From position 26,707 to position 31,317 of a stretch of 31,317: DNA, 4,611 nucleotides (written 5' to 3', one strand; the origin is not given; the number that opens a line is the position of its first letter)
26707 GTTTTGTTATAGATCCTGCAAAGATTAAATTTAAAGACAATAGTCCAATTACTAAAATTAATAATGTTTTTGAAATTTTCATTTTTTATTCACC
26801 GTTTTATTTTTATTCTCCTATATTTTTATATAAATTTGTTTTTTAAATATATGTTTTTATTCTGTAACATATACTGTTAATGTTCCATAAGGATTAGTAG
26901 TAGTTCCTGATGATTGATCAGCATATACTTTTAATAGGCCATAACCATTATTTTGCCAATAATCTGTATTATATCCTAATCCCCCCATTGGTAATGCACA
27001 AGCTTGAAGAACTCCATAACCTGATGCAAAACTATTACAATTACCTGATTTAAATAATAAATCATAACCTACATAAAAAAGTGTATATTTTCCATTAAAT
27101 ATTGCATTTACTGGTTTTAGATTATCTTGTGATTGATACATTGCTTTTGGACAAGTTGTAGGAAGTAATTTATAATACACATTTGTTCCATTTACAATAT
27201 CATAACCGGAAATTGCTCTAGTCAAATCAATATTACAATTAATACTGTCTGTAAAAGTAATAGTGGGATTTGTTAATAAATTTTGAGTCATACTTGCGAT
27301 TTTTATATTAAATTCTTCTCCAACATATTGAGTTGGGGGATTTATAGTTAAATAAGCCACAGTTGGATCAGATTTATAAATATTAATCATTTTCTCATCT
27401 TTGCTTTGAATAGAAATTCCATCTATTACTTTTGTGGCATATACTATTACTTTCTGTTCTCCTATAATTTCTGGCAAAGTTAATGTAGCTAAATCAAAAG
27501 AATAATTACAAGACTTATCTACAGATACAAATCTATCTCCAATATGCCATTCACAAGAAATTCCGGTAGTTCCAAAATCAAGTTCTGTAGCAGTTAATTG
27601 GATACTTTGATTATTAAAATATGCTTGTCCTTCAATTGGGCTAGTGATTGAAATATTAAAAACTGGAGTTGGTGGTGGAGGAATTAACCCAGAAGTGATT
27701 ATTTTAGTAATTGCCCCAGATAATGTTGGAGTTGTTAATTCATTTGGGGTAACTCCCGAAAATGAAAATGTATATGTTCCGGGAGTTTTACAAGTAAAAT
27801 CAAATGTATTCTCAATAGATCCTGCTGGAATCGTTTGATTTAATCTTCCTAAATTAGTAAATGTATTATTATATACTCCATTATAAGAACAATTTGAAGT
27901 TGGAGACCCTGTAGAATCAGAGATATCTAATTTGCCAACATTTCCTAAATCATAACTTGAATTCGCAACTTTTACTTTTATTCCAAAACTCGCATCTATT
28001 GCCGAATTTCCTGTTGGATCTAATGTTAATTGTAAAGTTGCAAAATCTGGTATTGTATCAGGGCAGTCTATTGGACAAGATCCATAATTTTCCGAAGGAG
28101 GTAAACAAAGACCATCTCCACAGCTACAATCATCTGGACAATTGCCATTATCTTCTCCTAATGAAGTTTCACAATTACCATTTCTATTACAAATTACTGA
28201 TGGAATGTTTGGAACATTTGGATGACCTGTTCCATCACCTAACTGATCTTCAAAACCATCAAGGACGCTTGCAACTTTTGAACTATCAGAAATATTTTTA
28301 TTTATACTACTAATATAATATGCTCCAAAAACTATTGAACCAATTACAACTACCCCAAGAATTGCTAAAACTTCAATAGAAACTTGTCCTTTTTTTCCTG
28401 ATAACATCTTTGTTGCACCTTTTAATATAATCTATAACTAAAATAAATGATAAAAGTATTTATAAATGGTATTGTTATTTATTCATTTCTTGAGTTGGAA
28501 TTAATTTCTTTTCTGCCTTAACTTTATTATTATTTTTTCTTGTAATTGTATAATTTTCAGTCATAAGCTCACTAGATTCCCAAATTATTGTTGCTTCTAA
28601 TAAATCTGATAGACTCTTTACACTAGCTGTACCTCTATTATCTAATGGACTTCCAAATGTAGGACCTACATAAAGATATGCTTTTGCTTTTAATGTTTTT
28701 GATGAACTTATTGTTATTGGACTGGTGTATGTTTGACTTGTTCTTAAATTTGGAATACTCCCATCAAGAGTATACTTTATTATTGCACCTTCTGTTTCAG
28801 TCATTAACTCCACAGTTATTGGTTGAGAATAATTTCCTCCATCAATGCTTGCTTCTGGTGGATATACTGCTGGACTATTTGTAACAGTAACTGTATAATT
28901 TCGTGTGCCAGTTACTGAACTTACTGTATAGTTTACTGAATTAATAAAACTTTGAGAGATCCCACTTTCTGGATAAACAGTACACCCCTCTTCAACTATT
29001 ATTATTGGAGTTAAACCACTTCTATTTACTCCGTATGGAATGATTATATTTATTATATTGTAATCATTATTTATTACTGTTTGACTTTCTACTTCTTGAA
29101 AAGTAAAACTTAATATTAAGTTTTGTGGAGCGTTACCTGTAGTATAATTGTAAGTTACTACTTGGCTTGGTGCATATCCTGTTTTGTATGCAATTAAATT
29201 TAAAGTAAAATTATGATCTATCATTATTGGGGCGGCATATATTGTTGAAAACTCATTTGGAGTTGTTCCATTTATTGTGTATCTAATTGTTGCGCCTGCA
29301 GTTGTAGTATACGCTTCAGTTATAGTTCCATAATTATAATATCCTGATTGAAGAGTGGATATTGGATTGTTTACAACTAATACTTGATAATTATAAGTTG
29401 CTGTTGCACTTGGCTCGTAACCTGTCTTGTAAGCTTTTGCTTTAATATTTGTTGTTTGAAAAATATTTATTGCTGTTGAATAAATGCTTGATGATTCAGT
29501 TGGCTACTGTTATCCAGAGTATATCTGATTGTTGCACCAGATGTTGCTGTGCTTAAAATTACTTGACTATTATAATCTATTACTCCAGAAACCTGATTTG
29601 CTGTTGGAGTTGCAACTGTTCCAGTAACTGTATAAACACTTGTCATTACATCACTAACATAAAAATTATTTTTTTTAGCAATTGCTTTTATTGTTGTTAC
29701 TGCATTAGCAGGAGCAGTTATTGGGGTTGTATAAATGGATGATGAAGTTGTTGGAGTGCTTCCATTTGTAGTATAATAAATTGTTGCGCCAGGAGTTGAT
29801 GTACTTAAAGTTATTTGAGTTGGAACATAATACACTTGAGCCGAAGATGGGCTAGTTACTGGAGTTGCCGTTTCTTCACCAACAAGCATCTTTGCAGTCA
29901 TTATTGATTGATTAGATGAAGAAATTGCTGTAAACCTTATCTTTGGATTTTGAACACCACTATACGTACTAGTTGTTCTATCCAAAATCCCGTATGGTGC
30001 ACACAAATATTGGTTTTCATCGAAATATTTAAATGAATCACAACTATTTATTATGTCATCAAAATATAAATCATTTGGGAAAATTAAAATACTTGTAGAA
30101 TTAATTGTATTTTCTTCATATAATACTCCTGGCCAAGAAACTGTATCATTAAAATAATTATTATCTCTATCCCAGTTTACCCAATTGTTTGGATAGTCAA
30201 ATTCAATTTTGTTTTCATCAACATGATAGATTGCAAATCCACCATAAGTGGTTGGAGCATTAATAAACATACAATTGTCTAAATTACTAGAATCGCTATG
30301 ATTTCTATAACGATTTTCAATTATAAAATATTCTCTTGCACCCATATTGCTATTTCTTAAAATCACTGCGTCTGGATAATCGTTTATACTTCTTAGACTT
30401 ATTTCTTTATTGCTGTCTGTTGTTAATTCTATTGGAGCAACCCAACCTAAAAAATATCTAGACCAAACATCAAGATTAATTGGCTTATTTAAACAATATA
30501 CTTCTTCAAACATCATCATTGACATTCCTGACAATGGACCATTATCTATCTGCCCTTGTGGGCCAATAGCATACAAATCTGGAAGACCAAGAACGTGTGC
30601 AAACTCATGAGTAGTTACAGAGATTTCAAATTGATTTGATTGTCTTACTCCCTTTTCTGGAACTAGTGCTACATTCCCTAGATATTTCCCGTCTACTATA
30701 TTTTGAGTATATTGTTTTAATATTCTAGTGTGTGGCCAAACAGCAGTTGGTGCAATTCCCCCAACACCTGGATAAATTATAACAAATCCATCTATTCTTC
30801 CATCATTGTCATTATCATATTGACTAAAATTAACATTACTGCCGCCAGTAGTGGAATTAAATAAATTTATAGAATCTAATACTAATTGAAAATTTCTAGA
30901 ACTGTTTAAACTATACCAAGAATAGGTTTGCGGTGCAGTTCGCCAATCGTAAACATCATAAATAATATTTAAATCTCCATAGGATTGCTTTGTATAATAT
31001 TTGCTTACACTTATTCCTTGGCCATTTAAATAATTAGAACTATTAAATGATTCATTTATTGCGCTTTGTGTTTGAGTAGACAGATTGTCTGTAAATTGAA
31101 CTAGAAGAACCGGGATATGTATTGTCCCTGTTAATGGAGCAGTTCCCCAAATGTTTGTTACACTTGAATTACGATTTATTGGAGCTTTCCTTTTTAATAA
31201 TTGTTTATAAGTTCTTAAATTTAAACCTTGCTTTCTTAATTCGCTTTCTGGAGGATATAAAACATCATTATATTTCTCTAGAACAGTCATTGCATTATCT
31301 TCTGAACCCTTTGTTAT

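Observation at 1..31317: Paralogous protease plus pilin-signal-adhesin modules flank the ribosomal superoperon, with patchy near-identical DNA about 29.8 kb apart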

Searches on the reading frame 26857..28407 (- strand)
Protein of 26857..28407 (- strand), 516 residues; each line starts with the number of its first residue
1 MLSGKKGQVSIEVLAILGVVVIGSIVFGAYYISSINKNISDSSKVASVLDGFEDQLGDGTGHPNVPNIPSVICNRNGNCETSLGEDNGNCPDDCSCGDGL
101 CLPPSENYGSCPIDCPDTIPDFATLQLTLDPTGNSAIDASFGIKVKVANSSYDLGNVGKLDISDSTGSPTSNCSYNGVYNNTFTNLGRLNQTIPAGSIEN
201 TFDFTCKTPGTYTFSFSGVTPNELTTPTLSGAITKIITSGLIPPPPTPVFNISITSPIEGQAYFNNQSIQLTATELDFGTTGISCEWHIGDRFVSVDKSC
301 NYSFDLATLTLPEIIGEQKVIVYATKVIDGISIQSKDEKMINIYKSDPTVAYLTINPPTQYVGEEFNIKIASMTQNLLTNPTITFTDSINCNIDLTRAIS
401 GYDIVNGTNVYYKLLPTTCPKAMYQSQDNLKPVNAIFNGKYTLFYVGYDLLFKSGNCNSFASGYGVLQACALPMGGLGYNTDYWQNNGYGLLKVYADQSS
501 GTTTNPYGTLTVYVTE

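Call 9: search_protein_families(library=pfam, proteins=[window:26857-28407:-], max_evalue=0.01)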
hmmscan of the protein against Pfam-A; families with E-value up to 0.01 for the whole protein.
window:26857-28407:- (516 aa): 0 families

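Call 14: find_encoding_contigs(protein=window:26857-28407:-, flank=10000, max_places=6)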
Protein window:26857-28407:- (516 aa): 2 contigs read that carry it; 2 places shown.
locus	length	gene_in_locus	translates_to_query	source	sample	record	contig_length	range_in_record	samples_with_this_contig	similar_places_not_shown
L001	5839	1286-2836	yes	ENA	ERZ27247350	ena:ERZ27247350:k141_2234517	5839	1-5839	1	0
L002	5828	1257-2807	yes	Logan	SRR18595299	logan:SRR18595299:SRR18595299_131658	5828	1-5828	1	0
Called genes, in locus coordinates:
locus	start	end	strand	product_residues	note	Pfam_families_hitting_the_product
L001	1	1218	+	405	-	?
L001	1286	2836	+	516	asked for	-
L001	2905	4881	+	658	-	-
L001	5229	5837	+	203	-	?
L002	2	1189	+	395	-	?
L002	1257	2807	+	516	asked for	-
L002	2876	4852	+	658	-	-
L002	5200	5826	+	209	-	?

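Call 45: search_protein_families(library=ncbifam, proteins=[window:26857-28407:-], max_evalue=0.01)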
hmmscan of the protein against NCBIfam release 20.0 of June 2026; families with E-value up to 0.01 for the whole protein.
window:26857-28407:- (516 aa): 0 families

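Call 61: search_solved_structures(query=window:26857-28407:-, max_evalue=1)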
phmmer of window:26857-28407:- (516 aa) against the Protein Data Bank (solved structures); distinct sequences matched with E-value up to 1: 0.

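Call 63: find_homologous_proteins(query=window:26857-28407:-, max_evalue=0.001)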
Query window:26857-28407:- (516 aa): 6 proteins with E <= 0.001 among 8000 candidates.
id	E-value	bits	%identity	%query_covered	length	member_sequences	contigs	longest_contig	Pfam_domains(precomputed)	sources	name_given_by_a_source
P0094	0.0e+0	1171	100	100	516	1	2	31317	-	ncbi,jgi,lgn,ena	ncbi:MAG: hypothetical protein WCX82_04280 [archaeon]|jgi:hypothetical protein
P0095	2.1e-93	332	40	100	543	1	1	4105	-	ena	-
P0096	7.1e-90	321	40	100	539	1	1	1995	-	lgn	-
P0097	3.1e-50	190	35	100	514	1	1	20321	-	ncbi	-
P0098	1.4e-10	59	42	15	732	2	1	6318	-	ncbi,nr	ncbi:MAG: hypothetical protein PHR26_03210 [Candidatus ainarchaeum sp.]|nr:hypothetical protein [Can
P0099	2.5e-10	58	30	42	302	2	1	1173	-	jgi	-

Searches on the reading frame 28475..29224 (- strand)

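Call 9: search_protein_families(library=pfam, proteins=[window:28475-29224:-], max_evalue=0.01)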
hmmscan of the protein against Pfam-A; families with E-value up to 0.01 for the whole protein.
window:28475-29224:- (249 aa): 3 families
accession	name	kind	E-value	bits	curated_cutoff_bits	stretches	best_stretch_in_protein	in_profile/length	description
PF13290.12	CHB_HEX_C_1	-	3.1e-17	62.7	22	1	128-182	2-55/67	Chitobiase/beta-hexosaminidase C-terminal domain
PF13287.12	Fn3_assoc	-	6.9e-13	48.9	23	1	138-183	1-45/59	Fn3 associated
PF16410.10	DUF5018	-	0.00061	19.2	38.2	1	34-114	133-211/352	Domain of unknown function (DUF5018)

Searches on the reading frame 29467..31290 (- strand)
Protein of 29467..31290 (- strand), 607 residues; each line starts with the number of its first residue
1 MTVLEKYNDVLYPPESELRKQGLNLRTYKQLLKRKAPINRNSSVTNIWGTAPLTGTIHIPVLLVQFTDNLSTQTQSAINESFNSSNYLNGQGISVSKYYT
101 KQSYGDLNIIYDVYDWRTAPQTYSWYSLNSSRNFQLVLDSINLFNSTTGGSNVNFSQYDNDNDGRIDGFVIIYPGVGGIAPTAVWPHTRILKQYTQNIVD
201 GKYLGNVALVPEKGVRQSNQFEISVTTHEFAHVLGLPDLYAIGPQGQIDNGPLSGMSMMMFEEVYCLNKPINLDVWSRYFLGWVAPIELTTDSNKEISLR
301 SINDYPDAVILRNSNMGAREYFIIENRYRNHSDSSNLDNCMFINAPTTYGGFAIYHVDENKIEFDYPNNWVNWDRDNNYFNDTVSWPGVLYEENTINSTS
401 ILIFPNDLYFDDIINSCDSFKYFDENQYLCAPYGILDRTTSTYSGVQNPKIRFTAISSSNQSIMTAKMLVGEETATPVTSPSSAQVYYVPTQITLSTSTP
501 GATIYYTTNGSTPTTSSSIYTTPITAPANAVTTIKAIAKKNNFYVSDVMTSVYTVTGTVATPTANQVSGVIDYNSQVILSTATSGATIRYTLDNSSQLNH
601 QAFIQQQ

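Call 9: search_protein_families(library=pfam, proteins=[window:29467-31290:-], max_evalue=0.01)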
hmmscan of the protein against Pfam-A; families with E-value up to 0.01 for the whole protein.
window:29467-31290:- (607 aa): 3 families
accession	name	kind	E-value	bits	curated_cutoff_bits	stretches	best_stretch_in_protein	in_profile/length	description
PF13290.12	CHB_HEX_C_1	-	1.4e-20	73.4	22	2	486-548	5-65/67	Chitobiase/beta-hexosaminidase C-terminal domain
PF13287.12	Fn3_assoc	-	5.9e-17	62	23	1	493-553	1-59/59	Fn3 associated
PF05547.17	Peptidase_M6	-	6.2e-07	29.4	22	1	89-245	63-248/294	Immune inhibitor A peptidase M6, catalytic domain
